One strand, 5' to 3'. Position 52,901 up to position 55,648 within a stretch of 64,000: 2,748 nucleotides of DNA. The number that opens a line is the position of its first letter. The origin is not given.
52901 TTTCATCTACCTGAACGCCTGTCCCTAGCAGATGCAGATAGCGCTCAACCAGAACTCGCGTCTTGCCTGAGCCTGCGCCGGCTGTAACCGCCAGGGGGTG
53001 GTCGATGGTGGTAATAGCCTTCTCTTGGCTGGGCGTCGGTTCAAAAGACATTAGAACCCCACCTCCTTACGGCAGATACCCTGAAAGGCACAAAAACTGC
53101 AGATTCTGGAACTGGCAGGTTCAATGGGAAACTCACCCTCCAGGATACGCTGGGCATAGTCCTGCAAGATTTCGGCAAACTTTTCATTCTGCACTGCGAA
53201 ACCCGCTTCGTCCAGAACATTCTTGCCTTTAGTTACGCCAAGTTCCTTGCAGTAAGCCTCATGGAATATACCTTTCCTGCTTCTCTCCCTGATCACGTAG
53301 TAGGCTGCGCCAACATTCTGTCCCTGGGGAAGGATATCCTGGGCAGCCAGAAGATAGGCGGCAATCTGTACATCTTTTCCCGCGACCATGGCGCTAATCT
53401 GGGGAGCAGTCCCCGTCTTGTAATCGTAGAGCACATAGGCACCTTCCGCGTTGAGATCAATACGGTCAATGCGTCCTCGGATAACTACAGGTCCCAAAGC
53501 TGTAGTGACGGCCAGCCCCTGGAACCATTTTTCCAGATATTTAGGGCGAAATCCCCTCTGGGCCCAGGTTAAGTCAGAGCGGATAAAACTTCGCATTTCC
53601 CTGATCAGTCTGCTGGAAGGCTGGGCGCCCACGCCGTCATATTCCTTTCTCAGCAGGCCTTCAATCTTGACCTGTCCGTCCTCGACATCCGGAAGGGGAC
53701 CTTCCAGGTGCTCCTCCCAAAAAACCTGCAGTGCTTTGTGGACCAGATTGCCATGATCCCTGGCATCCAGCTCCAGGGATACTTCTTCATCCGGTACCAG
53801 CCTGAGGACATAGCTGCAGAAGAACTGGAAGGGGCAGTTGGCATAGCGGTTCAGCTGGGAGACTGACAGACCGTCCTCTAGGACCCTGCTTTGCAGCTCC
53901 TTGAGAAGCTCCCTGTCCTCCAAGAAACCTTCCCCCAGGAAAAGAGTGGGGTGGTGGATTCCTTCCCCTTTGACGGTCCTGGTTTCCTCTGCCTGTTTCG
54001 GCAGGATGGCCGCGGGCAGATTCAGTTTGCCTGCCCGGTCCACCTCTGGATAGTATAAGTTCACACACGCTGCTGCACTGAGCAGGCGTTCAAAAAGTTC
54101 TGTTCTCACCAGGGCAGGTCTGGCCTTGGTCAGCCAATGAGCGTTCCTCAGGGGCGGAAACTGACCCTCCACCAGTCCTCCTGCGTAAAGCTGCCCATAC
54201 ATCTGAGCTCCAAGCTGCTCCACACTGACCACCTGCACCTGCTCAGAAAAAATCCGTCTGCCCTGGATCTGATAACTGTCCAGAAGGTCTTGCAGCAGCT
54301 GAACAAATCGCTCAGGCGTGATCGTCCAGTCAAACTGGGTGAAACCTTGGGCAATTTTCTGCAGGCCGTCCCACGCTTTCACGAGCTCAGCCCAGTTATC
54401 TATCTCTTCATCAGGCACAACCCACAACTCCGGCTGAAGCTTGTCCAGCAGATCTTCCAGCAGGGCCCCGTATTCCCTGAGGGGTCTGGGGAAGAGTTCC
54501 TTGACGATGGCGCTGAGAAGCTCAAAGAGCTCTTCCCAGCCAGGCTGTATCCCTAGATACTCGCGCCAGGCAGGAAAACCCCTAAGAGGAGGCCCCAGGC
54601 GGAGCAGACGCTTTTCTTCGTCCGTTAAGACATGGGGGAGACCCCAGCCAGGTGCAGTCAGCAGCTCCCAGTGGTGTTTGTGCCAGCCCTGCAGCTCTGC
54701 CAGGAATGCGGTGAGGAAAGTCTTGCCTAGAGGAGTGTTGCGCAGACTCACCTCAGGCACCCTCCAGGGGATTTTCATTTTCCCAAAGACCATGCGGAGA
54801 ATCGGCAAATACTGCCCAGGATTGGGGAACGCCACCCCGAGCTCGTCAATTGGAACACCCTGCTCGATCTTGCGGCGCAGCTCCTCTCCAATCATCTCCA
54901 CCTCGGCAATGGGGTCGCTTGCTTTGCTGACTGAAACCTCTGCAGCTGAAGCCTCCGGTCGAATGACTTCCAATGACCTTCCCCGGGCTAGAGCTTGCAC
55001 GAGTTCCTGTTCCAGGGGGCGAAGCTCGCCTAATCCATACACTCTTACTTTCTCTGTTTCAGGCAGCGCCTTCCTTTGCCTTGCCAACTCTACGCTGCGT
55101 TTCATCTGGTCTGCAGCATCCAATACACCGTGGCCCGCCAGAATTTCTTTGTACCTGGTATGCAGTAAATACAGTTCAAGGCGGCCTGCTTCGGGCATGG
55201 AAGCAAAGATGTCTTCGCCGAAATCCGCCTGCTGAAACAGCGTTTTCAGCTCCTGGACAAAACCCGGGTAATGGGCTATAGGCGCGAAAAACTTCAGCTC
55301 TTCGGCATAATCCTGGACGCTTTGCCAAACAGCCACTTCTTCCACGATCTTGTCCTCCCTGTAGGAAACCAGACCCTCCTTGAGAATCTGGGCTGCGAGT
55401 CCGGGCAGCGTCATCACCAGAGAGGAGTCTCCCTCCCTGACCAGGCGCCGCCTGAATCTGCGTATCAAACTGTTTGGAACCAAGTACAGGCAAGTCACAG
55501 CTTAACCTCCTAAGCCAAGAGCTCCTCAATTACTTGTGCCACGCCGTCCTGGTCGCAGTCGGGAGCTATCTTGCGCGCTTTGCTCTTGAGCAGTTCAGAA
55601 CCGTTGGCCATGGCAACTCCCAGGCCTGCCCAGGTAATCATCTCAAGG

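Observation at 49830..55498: Compact AddAB in which both subunits carry the Cx2Cx5C iron-staple cysteine pattern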

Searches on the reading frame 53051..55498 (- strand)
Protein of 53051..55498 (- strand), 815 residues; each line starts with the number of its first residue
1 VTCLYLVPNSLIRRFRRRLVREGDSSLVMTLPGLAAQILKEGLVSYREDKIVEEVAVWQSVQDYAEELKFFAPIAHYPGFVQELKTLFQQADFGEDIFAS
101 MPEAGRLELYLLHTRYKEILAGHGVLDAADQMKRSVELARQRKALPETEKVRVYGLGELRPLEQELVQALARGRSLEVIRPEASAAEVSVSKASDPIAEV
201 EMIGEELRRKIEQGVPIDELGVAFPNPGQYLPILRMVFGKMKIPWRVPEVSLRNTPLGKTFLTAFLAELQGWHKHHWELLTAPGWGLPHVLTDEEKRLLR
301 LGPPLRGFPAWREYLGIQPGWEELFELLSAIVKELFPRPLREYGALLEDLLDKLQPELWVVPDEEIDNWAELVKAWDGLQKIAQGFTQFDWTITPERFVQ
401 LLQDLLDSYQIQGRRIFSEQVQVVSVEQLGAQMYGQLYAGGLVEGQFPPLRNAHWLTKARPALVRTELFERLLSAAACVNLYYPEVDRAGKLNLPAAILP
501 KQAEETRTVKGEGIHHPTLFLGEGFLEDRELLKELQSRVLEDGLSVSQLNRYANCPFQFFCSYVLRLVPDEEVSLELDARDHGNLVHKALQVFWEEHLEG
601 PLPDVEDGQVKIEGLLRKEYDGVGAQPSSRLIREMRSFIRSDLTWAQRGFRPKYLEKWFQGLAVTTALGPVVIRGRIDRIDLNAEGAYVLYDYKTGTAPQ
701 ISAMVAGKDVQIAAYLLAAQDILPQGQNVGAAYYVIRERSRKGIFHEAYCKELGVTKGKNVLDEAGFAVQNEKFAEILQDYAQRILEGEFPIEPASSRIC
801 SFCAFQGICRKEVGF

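Call 3: search_protein_families(library=pfam, proteins=[window:53051-55498:-], max_evalue=0.01)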
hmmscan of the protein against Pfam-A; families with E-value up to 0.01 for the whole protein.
window:53051-55498:- (815 aa): 1 family
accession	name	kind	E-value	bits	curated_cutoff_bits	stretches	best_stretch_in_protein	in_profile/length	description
PF12705.13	PDDEXK_1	-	1.4e-42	146.8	22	1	544-810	2-247/247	PD-(D/E)XK nuclease superfamily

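Call 4: search_protein_families(library=ncbifam, proteins=[window:53051-55498:-], max_evalue=0.01)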
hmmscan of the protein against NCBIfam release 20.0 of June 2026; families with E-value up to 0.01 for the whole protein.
window:53051-55498:- (815 aa): 5 families
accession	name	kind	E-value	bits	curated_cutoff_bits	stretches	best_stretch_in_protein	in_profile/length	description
TIGR03623.1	TIGR03623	subfamily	2.9e-27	95.2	299.6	3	665-811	729-876/876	probable DNA repair protein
TIGR02773.1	addB_Gpos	equivalog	8.6e-19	66.7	903.7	1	544-595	784-833/1159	helicase-exonuclease AddAB subunit AddB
TIGR02786.1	addB_alphas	equivalog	1.7e-16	59.5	486.5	1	544-781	752-991/1024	double-strand break repair protein AddB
TIGR02774.1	rexB_recomb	equivalog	2.8e-10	39.3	718.35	1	543-738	744-949/1076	ATP-dependent nuclease subunit B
TIGR00372.1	cas4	equivalog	6.2e-07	29.4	65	0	752-810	121-179/180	CRISPR-associated protein Cas4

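Call 6: search_solved_structures(query=window:53051-55498:-, max_evalue=0.01)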
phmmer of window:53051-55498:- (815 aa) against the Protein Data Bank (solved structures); distinct sequences matched with E-value up to 0.01: 2.
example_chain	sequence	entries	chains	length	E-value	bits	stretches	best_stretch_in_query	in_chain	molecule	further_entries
6ppu_B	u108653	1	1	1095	0.0021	19.6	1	666-738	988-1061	UvrD/REP helicase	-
7sjr_B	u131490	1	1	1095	0.0021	19.6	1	666-738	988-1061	DNA helicase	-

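Call 22: find_homologous_proteins(query=window:53051-55498:-, max_evalue=0.00001)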
Query window:53051-55498:- (815 aa): 78 proteins with E <= 0.00001 among 8000 candidates.
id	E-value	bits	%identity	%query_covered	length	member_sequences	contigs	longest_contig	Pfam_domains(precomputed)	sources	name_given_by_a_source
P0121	0.0e+0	1847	100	100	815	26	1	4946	PF12705.14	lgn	-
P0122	0.0e+0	1474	76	100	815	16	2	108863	PF12705.14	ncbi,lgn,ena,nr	ncbi:MAG: hypothetical protein GX251_05375 [Firmicutes bacterium]|nr:hypothetical protein [Bacillota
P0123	0.0e+0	1331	71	100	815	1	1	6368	PF12705.14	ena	-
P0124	0.0e+0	1313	70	100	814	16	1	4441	PF12705.14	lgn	-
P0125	0.0e+0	1308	69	100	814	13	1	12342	PF12705.14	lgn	-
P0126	0.0e+0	1298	69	100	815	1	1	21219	PF12705.14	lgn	-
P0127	0.0e+0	1259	68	100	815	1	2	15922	PF12705.14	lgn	-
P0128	0.0e+0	1257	67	100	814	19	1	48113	PF12705.14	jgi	-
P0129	0.0e+0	1254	66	100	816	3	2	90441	PF12705.14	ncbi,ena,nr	ncbi:MAG: PD-(D/E)XK nuclease family protein [Limnochordia bacterium]|nr:PD-(D/E)XK nuclease family 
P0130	0.0e+0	1253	67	100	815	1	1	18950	PF12705.14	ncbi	-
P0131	0.0e+0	1252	66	100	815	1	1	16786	PF12705.14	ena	-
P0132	0.0e+0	1251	67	100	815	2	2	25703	PF12705.14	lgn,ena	-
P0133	0.0e+0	1217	65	100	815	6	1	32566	PF12705.14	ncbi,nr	ncbi:MAG: hypothetical protein GX979_03025 [Firmicutes bacterium]|nr:hypothetical protein [Bacillota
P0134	0.0e+0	1208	64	100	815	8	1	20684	PF12705.14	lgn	-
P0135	0.0e+0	1165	62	100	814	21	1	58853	PF12705.14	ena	-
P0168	7.4e-195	668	43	100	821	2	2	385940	PF12705.14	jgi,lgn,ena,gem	-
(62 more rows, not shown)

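Call 37: find_encoding_contigs(protein=P0129, flank=8000, max_places=3)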
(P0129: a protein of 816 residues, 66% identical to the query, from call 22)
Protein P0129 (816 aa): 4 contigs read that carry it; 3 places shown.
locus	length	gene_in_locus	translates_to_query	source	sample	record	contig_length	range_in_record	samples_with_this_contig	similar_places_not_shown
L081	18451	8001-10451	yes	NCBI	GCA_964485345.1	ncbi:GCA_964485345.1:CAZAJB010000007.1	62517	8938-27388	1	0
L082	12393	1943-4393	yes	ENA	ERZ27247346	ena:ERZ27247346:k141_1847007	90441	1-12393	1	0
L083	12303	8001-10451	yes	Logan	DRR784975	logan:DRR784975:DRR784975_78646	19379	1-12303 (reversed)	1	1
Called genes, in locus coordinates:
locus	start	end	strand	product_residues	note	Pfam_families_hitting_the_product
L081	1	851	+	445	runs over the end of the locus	-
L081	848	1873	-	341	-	PF08331:QueG_DUF1730, PF13484:Fer4_16, PF00037:Fer4 (faint)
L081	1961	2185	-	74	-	PF01106:NifU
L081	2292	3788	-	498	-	PF02696:SelO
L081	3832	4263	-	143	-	PF01934:HepT-like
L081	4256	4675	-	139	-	PF01909:NTP_transf_2 (weak), PF18765:Polbeta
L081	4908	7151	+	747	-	PF00270:DEAD, PF04851:ResIII, PF22527:DEXQc_Suv3 (faint), PF00271:Helicase_C (weak), PF08148:DSHCT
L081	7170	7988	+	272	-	PF00702:Hydrolase (faint), PF05116:S6PP (weak), PF08282:Hydrolase_3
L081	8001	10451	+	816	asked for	PF12705:PDDEXK_1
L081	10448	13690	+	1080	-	PF00580:UvrD-helicase, PF01443:Viral_helicase1 (faint), PF13245:AAA_19, PF13361:UvrD_C, PF13538:UvrD_C_2 (faint), PF12705:PDDEXK_1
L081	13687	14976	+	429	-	PF05193:Peptidase_M16_C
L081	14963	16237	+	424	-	PF00675:Peptidase_M16, PF05193:Peptidase_M16_C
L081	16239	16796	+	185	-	PF01812:5-FTHF_cyc-lig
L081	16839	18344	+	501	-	PF00370:FGGY_N, PF02782:FGGY_C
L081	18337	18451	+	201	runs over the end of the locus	PF04309:G3P_antiterm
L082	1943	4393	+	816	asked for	PF12705:PDDEXK_1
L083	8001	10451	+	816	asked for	PF12705:PDDEXK_1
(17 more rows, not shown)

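Call 38: find_encoding_contigs(protein=P0168, flank=8000, max_places=3)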
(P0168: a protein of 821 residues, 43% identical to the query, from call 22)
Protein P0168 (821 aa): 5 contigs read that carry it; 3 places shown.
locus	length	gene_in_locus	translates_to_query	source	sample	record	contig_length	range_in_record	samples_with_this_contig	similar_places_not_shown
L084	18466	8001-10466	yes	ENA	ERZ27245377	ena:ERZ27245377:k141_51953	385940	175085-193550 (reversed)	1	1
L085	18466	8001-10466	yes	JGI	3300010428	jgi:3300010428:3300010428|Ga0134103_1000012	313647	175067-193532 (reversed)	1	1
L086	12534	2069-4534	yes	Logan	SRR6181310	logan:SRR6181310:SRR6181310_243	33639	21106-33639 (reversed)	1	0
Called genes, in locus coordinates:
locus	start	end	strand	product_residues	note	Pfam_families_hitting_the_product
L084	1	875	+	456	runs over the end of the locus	-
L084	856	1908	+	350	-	PF01212:Beta_elim_lyase, PF01041:DegT_DnrJ_EryC1 (faint)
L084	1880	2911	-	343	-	PF08331:QueG_DUF1730, PF13484:Fer4_16, PF13646:HEAT_2 (weak)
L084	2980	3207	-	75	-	PF01106:NifU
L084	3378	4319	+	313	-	PF00294:PfkB, PF08543:Phos_pyr_kin, PF01256:Carb_kinase (faint)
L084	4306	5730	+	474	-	PF04587:ADP_PFK_GK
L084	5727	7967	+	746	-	PF00270:DEAD, PF04851:ResIII, PF22527:DEXQc_Suv3 (weak), PF00271:Helicase_C (weak), PF08148:DSHCT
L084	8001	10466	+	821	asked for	PF12705:PDDEXK_1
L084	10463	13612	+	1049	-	PF00580:UvrD-helicase, PF13245:AAA_19, PF13604:AAA_30 (faint), PF13245:AAA_19, PF13361:UvrD_C, PF13538:UvrD_C_2 (faint), PF12705:PDDEXK_1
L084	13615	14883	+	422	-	PF05193:Peptidase_M16_C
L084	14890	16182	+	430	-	PF00675:Peptidase_M16, PF05193:Peptidase_M16_C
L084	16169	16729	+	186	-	PF01812:5-FTHF_cyc-lig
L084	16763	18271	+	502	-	PF00370:FGGY_N, PF02782:FGGY_C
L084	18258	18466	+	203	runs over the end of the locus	PF04309:G3P_antiterm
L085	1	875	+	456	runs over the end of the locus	-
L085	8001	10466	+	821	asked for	PF12705:PDDEXK_1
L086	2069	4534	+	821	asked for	PF12705:PDDEXK_1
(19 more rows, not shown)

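Call 49: predict_structure(alignment_id=A2)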
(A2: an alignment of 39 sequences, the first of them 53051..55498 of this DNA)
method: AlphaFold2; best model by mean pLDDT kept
length: 815 residues; sequences in the alignment: 39
mean_pLDDT: 86.0   pTM: 0.66
mean pLDDT of the five models: 86.0, 84.6, 83.4, 82.2, 79.7
residues with pLDDT >= 90: 402; 70-90: 341; 50-70: 45; < 50: 27
segments of 3 or more residues with pLDDT < 50: 504-520, 807-815
pLDDT, mean of each block of 10 residues (from residue 1): 84 82 86 93 91 95 92 87 91 88 91 97 94 94 86 84 93 86 79 91 95 89 89 87 85 90 93 89 74 85 85 90 89 91 95 88 83 93 96 94 93 78 84 87 79 66 72 89 83 78 44 39 76 93 91 88 76 64 92 93 94 96 89 94 91 90 88 93 93 89 88 91 89 92 93 88 92 94 93 71 54 33
secondary structure, 60 per line:
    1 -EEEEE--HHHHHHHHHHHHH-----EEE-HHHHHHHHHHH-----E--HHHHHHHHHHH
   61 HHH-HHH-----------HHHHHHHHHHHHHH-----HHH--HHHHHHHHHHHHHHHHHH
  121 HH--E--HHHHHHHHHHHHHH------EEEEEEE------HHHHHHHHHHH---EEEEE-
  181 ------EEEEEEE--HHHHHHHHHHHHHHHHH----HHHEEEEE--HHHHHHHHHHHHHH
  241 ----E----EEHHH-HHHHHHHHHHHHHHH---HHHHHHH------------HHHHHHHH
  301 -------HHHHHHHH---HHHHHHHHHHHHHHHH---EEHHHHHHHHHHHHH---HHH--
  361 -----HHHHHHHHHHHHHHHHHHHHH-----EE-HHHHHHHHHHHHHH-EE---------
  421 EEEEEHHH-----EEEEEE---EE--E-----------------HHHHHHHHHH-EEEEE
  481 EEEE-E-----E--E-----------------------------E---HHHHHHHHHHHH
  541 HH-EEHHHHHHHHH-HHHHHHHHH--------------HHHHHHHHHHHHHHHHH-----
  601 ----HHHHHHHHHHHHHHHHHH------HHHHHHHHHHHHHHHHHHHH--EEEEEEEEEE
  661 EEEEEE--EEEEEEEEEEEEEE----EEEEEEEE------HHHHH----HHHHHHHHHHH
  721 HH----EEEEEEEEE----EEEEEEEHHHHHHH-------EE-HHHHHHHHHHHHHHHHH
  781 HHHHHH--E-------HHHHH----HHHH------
elements in order (helices of 4 or more, strands of 3 or more residues): E2-6 H9-21 E27-29 H31-41 H50-63 H79-92 H103-122 H128-141 E148-154 H161-171 E175-179 E187-193 H196-212 E220-224 H227-240 H256-270 H274-280 H293-300 H308-315 H319-334 H340-352 H366-386 H395-408 E421-425 E434-439 H465-474 E476-484 H529-542 H546-554 H556-564 H579-595 H605-622 H629-648 E651-666 E669-682 E687-694 H701-705 H710-722 E727-735 E740-746 H747-753 H764-786 H797-801 H806-809

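Call 54: fold_search(model_id=the predicted structure, library=pdb)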
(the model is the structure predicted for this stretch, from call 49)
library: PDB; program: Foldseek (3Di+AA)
matches with E <= 10: 372; with E <= 0.001: 66
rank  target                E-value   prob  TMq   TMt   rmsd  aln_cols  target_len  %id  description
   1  4ceh_B                1.1e-30  1.00  0.51  0.40  11.9      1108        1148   16  Crystal structure of AddAB with a forked DNA substrate (released 2014-03-12)
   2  4cej_B                1.3e-29  1.00  0.51  0.39  12.2      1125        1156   15  Crystal structure of AddAB-DNA-ADPNP complex at 3 Angstrom resolution (released 2014-03-12)
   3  3u4q_B                4.5e-29  1.00  0.53  0.41  12.2      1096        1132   15  Structure of AddAB-DNA complex at 2.8 angstroms (released 2012-03-21)
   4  4cei_B                5.5e-29  1.00  0.53  0.41  11.3      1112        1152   16  Crystal structure of ADPNP-bound AddAB with a forked DNA substrate (released 2014-03-12)
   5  3u44_B                1.1e-28  1.00  0.53  0.41  12.6      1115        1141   15  Crystal structure of AddAB-DNA complex (released 2012-03-21)
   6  7sjr_A                1.6e-20  1.00  0.38  0.35  13.8       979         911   16  Cryo-EM structure of AdnA-AdnB(W325A) in complex with DNA and AMPPNP (released 2021-12-22)
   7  9np6_A                4.1e-20  1.00  0.36  0.34  13.8       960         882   17  Cryo-EM structure of AdnA(D934A)-AdnB(D1014A) in complex with AMPPNP and blunt end DNA (released 2025-03-19)
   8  8b1t_C                1.2e-18  1.00  0.47  0.37  13.4      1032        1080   13  RecBCD-DNA in complex with the phage protein Abc2 (released 2022-12-28)
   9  6ppr_A                1.7e-18  1.00  0.32  0.32  14.6       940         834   16  Cryo-EM structure of AdnA(D934A)-AdnB(D1014A) in complex with AMPPNP and DNA (released 2019-11-20)
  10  6ppj_A                1.9e-17  1.00  0.36  0.34  14.2       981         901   15  Cryo-EM structure of AdnA(D934A)-AdnB(D1014A) in complex with AMPPNP (released 2019-11-20)
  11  7mr4_C                2.5e-16  1.00  0.48  0.38  16.9      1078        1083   12  Cryo-EM structure of RecBCD-DNA complex with undocked RecBNuc and flexible RecD (released 2021-07-28)
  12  1w36_F                3.8e-16  1.00  0.47  0.37  12.2      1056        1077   12  RecBCD:DNA complex (released 2004-11-04)
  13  1w36_C                9.1e-16  1.00  0.47  0.36  13.7      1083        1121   12  RecBCD:DNA complex (released 2004-11-04)
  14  7mr2_C                9.9e-15  1.00  0.42  0.33  18.4      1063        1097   12  Cryo-EM structure of RecBCD with undocked RecBNuc and flexible RecD (released 2021-07-28)
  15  7mr1_C                1.2e-14  1.00  0.46  0.36  12.6      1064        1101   11  Cryo-EM structure of RecBCD with undocked RecBNuc and flexible RecD C-terminus (released 2021-07-28)
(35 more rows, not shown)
